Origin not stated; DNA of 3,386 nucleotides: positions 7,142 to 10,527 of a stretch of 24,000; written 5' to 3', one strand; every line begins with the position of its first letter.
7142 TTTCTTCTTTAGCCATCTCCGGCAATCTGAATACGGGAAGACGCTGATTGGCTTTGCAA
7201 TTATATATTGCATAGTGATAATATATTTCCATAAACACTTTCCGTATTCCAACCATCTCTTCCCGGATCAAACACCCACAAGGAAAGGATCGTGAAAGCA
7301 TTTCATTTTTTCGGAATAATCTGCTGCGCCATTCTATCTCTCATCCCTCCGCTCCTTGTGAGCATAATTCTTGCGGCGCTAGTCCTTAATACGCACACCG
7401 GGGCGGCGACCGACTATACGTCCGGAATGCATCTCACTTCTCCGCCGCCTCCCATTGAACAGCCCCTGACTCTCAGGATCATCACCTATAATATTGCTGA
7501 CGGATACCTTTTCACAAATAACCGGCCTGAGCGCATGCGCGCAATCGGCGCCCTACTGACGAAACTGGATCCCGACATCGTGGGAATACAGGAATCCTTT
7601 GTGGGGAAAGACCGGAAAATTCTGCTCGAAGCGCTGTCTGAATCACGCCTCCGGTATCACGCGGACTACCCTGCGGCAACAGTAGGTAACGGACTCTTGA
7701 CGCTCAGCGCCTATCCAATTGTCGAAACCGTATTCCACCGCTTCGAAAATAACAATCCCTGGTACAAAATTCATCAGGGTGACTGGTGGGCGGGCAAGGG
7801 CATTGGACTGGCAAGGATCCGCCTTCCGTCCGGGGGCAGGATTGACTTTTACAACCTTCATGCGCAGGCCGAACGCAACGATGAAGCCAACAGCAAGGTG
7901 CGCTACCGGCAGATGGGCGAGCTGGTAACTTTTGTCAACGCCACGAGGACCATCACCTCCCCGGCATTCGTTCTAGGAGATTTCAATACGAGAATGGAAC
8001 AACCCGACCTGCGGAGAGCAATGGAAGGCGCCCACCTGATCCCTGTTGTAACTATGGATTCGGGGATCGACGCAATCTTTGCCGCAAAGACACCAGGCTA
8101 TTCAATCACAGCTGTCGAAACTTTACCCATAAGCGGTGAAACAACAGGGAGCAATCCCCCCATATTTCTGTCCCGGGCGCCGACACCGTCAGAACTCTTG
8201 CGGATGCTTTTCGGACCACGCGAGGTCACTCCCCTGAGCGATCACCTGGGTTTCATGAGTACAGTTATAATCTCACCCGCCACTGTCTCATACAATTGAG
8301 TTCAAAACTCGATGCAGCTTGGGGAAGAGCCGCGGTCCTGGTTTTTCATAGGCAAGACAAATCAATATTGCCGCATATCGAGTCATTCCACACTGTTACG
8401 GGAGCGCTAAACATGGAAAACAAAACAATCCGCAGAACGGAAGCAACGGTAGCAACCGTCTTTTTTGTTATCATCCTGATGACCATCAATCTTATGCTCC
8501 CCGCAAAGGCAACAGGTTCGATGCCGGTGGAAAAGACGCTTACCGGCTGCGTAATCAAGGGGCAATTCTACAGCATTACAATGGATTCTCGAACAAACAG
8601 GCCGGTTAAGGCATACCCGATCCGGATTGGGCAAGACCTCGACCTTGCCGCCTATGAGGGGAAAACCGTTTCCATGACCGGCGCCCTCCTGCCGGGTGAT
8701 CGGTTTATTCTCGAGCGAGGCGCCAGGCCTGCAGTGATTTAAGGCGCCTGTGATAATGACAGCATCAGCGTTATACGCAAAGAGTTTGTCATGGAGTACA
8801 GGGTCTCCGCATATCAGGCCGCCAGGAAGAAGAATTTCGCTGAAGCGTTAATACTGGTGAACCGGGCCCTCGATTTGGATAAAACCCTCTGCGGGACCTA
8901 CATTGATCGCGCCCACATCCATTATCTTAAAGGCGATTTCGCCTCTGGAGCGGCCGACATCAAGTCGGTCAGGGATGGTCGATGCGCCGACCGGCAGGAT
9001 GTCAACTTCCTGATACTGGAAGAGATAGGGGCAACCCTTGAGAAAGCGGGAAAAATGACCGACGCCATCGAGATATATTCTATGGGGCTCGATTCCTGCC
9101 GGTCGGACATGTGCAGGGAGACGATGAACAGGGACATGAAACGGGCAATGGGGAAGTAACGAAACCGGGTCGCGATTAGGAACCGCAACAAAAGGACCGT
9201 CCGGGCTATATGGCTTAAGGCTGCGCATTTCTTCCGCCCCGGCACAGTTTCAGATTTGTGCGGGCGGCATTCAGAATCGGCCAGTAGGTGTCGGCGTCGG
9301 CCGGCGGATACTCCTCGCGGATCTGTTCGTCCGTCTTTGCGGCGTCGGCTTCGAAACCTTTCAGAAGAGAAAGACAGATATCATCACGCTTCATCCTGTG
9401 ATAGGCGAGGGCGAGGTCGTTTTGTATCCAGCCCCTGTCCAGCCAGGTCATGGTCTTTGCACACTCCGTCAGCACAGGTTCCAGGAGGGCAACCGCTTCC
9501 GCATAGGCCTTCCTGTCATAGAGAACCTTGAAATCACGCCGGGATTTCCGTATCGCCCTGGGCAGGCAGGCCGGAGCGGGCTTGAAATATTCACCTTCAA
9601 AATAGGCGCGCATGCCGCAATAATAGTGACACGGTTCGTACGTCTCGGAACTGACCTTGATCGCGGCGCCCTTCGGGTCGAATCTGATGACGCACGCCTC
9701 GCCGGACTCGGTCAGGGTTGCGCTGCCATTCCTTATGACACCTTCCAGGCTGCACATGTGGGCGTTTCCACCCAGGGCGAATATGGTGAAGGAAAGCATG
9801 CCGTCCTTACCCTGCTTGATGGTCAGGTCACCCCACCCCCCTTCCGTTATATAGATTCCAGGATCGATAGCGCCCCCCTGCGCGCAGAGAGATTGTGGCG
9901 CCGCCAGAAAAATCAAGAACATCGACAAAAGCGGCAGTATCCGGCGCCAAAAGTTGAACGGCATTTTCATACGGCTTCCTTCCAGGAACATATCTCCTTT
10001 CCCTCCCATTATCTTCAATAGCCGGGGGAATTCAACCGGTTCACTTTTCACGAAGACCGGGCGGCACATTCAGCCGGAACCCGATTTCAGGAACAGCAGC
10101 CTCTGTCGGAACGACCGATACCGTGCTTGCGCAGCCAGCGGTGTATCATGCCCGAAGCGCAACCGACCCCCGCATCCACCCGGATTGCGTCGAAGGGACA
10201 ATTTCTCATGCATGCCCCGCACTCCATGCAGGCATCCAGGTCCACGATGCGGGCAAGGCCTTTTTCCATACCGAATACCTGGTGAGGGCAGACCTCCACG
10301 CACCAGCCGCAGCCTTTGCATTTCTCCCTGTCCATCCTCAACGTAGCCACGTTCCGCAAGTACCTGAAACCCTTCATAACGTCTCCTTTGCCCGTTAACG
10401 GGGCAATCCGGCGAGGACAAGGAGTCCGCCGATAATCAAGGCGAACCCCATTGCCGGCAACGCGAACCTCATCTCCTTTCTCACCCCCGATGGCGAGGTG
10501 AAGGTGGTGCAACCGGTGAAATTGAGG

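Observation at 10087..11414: Complete hgcA-hgcB mercury methylation gene pair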

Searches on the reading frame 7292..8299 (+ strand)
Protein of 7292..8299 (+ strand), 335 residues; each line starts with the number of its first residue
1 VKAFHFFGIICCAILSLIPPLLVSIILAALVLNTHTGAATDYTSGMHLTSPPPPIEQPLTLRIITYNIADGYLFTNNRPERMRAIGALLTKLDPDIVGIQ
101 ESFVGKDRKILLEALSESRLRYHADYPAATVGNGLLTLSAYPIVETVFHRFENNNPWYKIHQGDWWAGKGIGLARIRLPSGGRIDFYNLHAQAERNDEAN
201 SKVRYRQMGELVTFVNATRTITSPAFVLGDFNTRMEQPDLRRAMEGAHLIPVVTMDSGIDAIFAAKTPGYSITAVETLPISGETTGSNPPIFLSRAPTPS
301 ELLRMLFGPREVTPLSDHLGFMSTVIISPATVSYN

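Call 6: search_protein_families(library=pfam, proteins=[window:7292-8299:+], max_evalue=0.001)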
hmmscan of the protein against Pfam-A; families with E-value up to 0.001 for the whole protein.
window:7292-8299:+ (335 aa): 2 families
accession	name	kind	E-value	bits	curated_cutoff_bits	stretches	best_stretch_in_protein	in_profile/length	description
PF03372.29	Exo_endo_phos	-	1.2e-15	58.3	24.5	1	64-265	1-174/225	Endonuclease/Exonuclease/phosphatase family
PF22669.2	Exo_endo_phos2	-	7.4e-05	22.9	27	1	167-238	113-184/288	Endonuclease/Exonuclease/phosphatase family 2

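Call 56: search_protein_families(library=ncbifam, proteins=[window:7292-8299:+], max_evalue=0.0001)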
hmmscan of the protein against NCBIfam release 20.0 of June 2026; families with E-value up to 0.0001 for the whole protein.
window:7292-8299:+ (335 aa): 0 families

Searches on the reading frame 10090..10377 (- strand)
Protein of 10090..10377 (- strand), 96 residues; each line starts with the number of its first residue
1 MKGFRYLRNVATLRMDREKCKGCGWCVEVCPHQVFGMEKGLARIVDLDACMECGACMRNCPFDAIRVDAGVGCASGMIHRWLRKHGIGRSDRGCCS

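Call 3: search_protein_families(library=ncbifam, proteins=[window:10090-10377:-], max_evalue=0.01)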
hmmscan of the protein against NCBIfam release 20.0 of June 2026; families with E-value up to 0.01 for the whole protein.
window:10090-10377:- (96 aa): 98 families (the best 25 are shown)
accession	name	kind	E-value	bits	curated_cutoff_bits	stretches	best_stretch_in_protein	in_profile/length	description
NF040864.1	HgcB_ferredoxin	equivalog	7.9e-38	128.2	99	1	5-95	1-93/93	mercury methylation ferredoxin HgcB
NF043039.1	HgcAB_like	equivalog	8.9e-17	61.7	285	1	10-66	292-350/350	HgcAB-like fusion protein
NF058577.1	FdxA_fam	equivalog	3.5e-13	49.5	65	3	18-64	7-52/52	4Fe-4S ferredoxin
TIGR02700.1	flavo_MJ0208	hypoth_equivalog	1.5e-12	47.3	251.35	1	13-67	143-196/234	dihydromethanopterin reductase (acceptor)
NF040770.1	hetero_SS_HdrA2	exception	3.5e-11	42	1100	1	12-67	571-625/777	CoB-CoM heterodisulfide reductase HdrA2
NF045874.1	Vhu_polyferre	exception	5e-11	41.9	600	1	9-74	187-252/381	F420-non-reducing hydrogenase associated-polyferredoxin VhuB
NF038196.1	ferrodoxin_EFR1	subfamily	2e-10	41.2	75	1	12-68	179-232/242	EFR1 family ferrodoxin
TIGR02179.1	PorD_KorD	subfamily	4.4e-10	39.5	60.05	1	15-67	22-74/78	2-oxoacid:acceptor oxidoreductase, delta subunit, pyruvate/2-ketoisovalerate family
NF040684.1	PorD_Arch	equivalog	6.6e-10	38.9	120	1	15-67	29-81/85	pyruvate synthase subunit PorD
NF042909.1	FMH_DH_FwdF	exception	8e-10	38.3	375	1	12-68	251-314/336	tungsten-dependent formylmethanofuran dehydrogenase subunit FwdF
NF005503.0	PRK07118.1-2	equivalog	7.8e-09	35.2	252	1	14-45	163-194/292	RnfABCDGE type electron transport complex subunit B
NF045490.1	FdxA_Protbact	equivalog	8.8e-09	35.6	135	1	19-71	8-61/104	ferredoxin FdxA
TIGR04105.1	FeFe_hydrog_B1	subfamily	1.1e-08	34.2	450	1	18-65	111-159/462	monomeric [FeFe] hydrogenase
TIGR01944.1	rnfB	subfamily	1.6e-08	34.3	68.7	1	14-68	109-163/190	RnfABCDGE type electron transport complex subunit B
NF006221.0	PRK08348.1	subfamily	2.4e-08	33.8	124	1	13-68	39-95/136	NADH-plastoquinone oxidoreductase subunit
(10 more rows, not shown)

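Call 4: search_protein_families(library=pfam, proteins=[window:10090-10377:-], max_evalue=0.01)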
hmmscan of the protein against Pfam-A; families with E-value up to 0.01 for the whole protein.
window:10090-10377:- (96 aa): 16 families
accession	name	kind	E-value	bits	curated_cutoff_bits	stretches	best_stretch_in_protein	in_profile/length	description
PF00037.32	Fer4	-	1e-16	60.4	21.1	2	16-33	4-21/24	4Fe-4S binding domain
PF12838.12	Fer4_7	-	4.7e-14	53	27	3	19-64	1-52/52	4Fe-4S dicluster domain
PF12837.12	Fer4_6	-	3.2e-12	46.2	25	2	14-35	3-24/24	4Fe-4S binding domain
PF13237.11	Fer4_10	-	6.9e-12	45.5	25.5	2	14-61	3-53/53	4Fe-4S dicluster domain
PF12797.12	Fer4_2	-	1.7e-11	43.7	24.5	2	44-62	4-22/22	4Fe-4S binding domain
PF14697.11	Fer4_21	-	8.2e-10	39.1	35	2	12-33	33-55/59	4Fe-4S dicluster domain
PF13484.11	Fer4_16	-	5.5e-09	37.1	30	2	19-36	1-18/66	4Fe-4S double cluster binding domain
PF13187.11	Fer4_9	-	6.2e-09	36.2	27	1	19-65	1-52/52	4Fe-4S dicluster domain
PF13183.11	Fer4_8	-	3.9e-08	34.1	27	1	47-62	2-17/68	4Fe-4S dicluster domain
PF25160.1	LdpA_Fe-S-bd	-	4.3e-08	33.2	27.6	1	14-34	22-42/49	LdpA Fe-S cluster-binding domain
PF12800.12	Fer4_4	-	2.5e-07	30.9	24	2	48-62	2-16/17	4Fe-4S binding domain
PF13459.11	Fer4_15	-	8.4e-06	26.8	22.4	1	14-45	2-33/66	4Fe-4S single cluster domain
PF13370.11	Fer4_13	-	1.6e-05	26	24.5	1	16-40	2-25/58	4Fe-4S single cluster domain of Ferredoxin I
PF12798.12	Fer4_3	-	2.5e-05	25.2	27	2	50-64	1-15/15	4Fe-4S binding domain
PF17179.9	Fer4_22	-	0.00025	22.3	27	0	13-33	74-94/95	4Fe-4S dicluster domain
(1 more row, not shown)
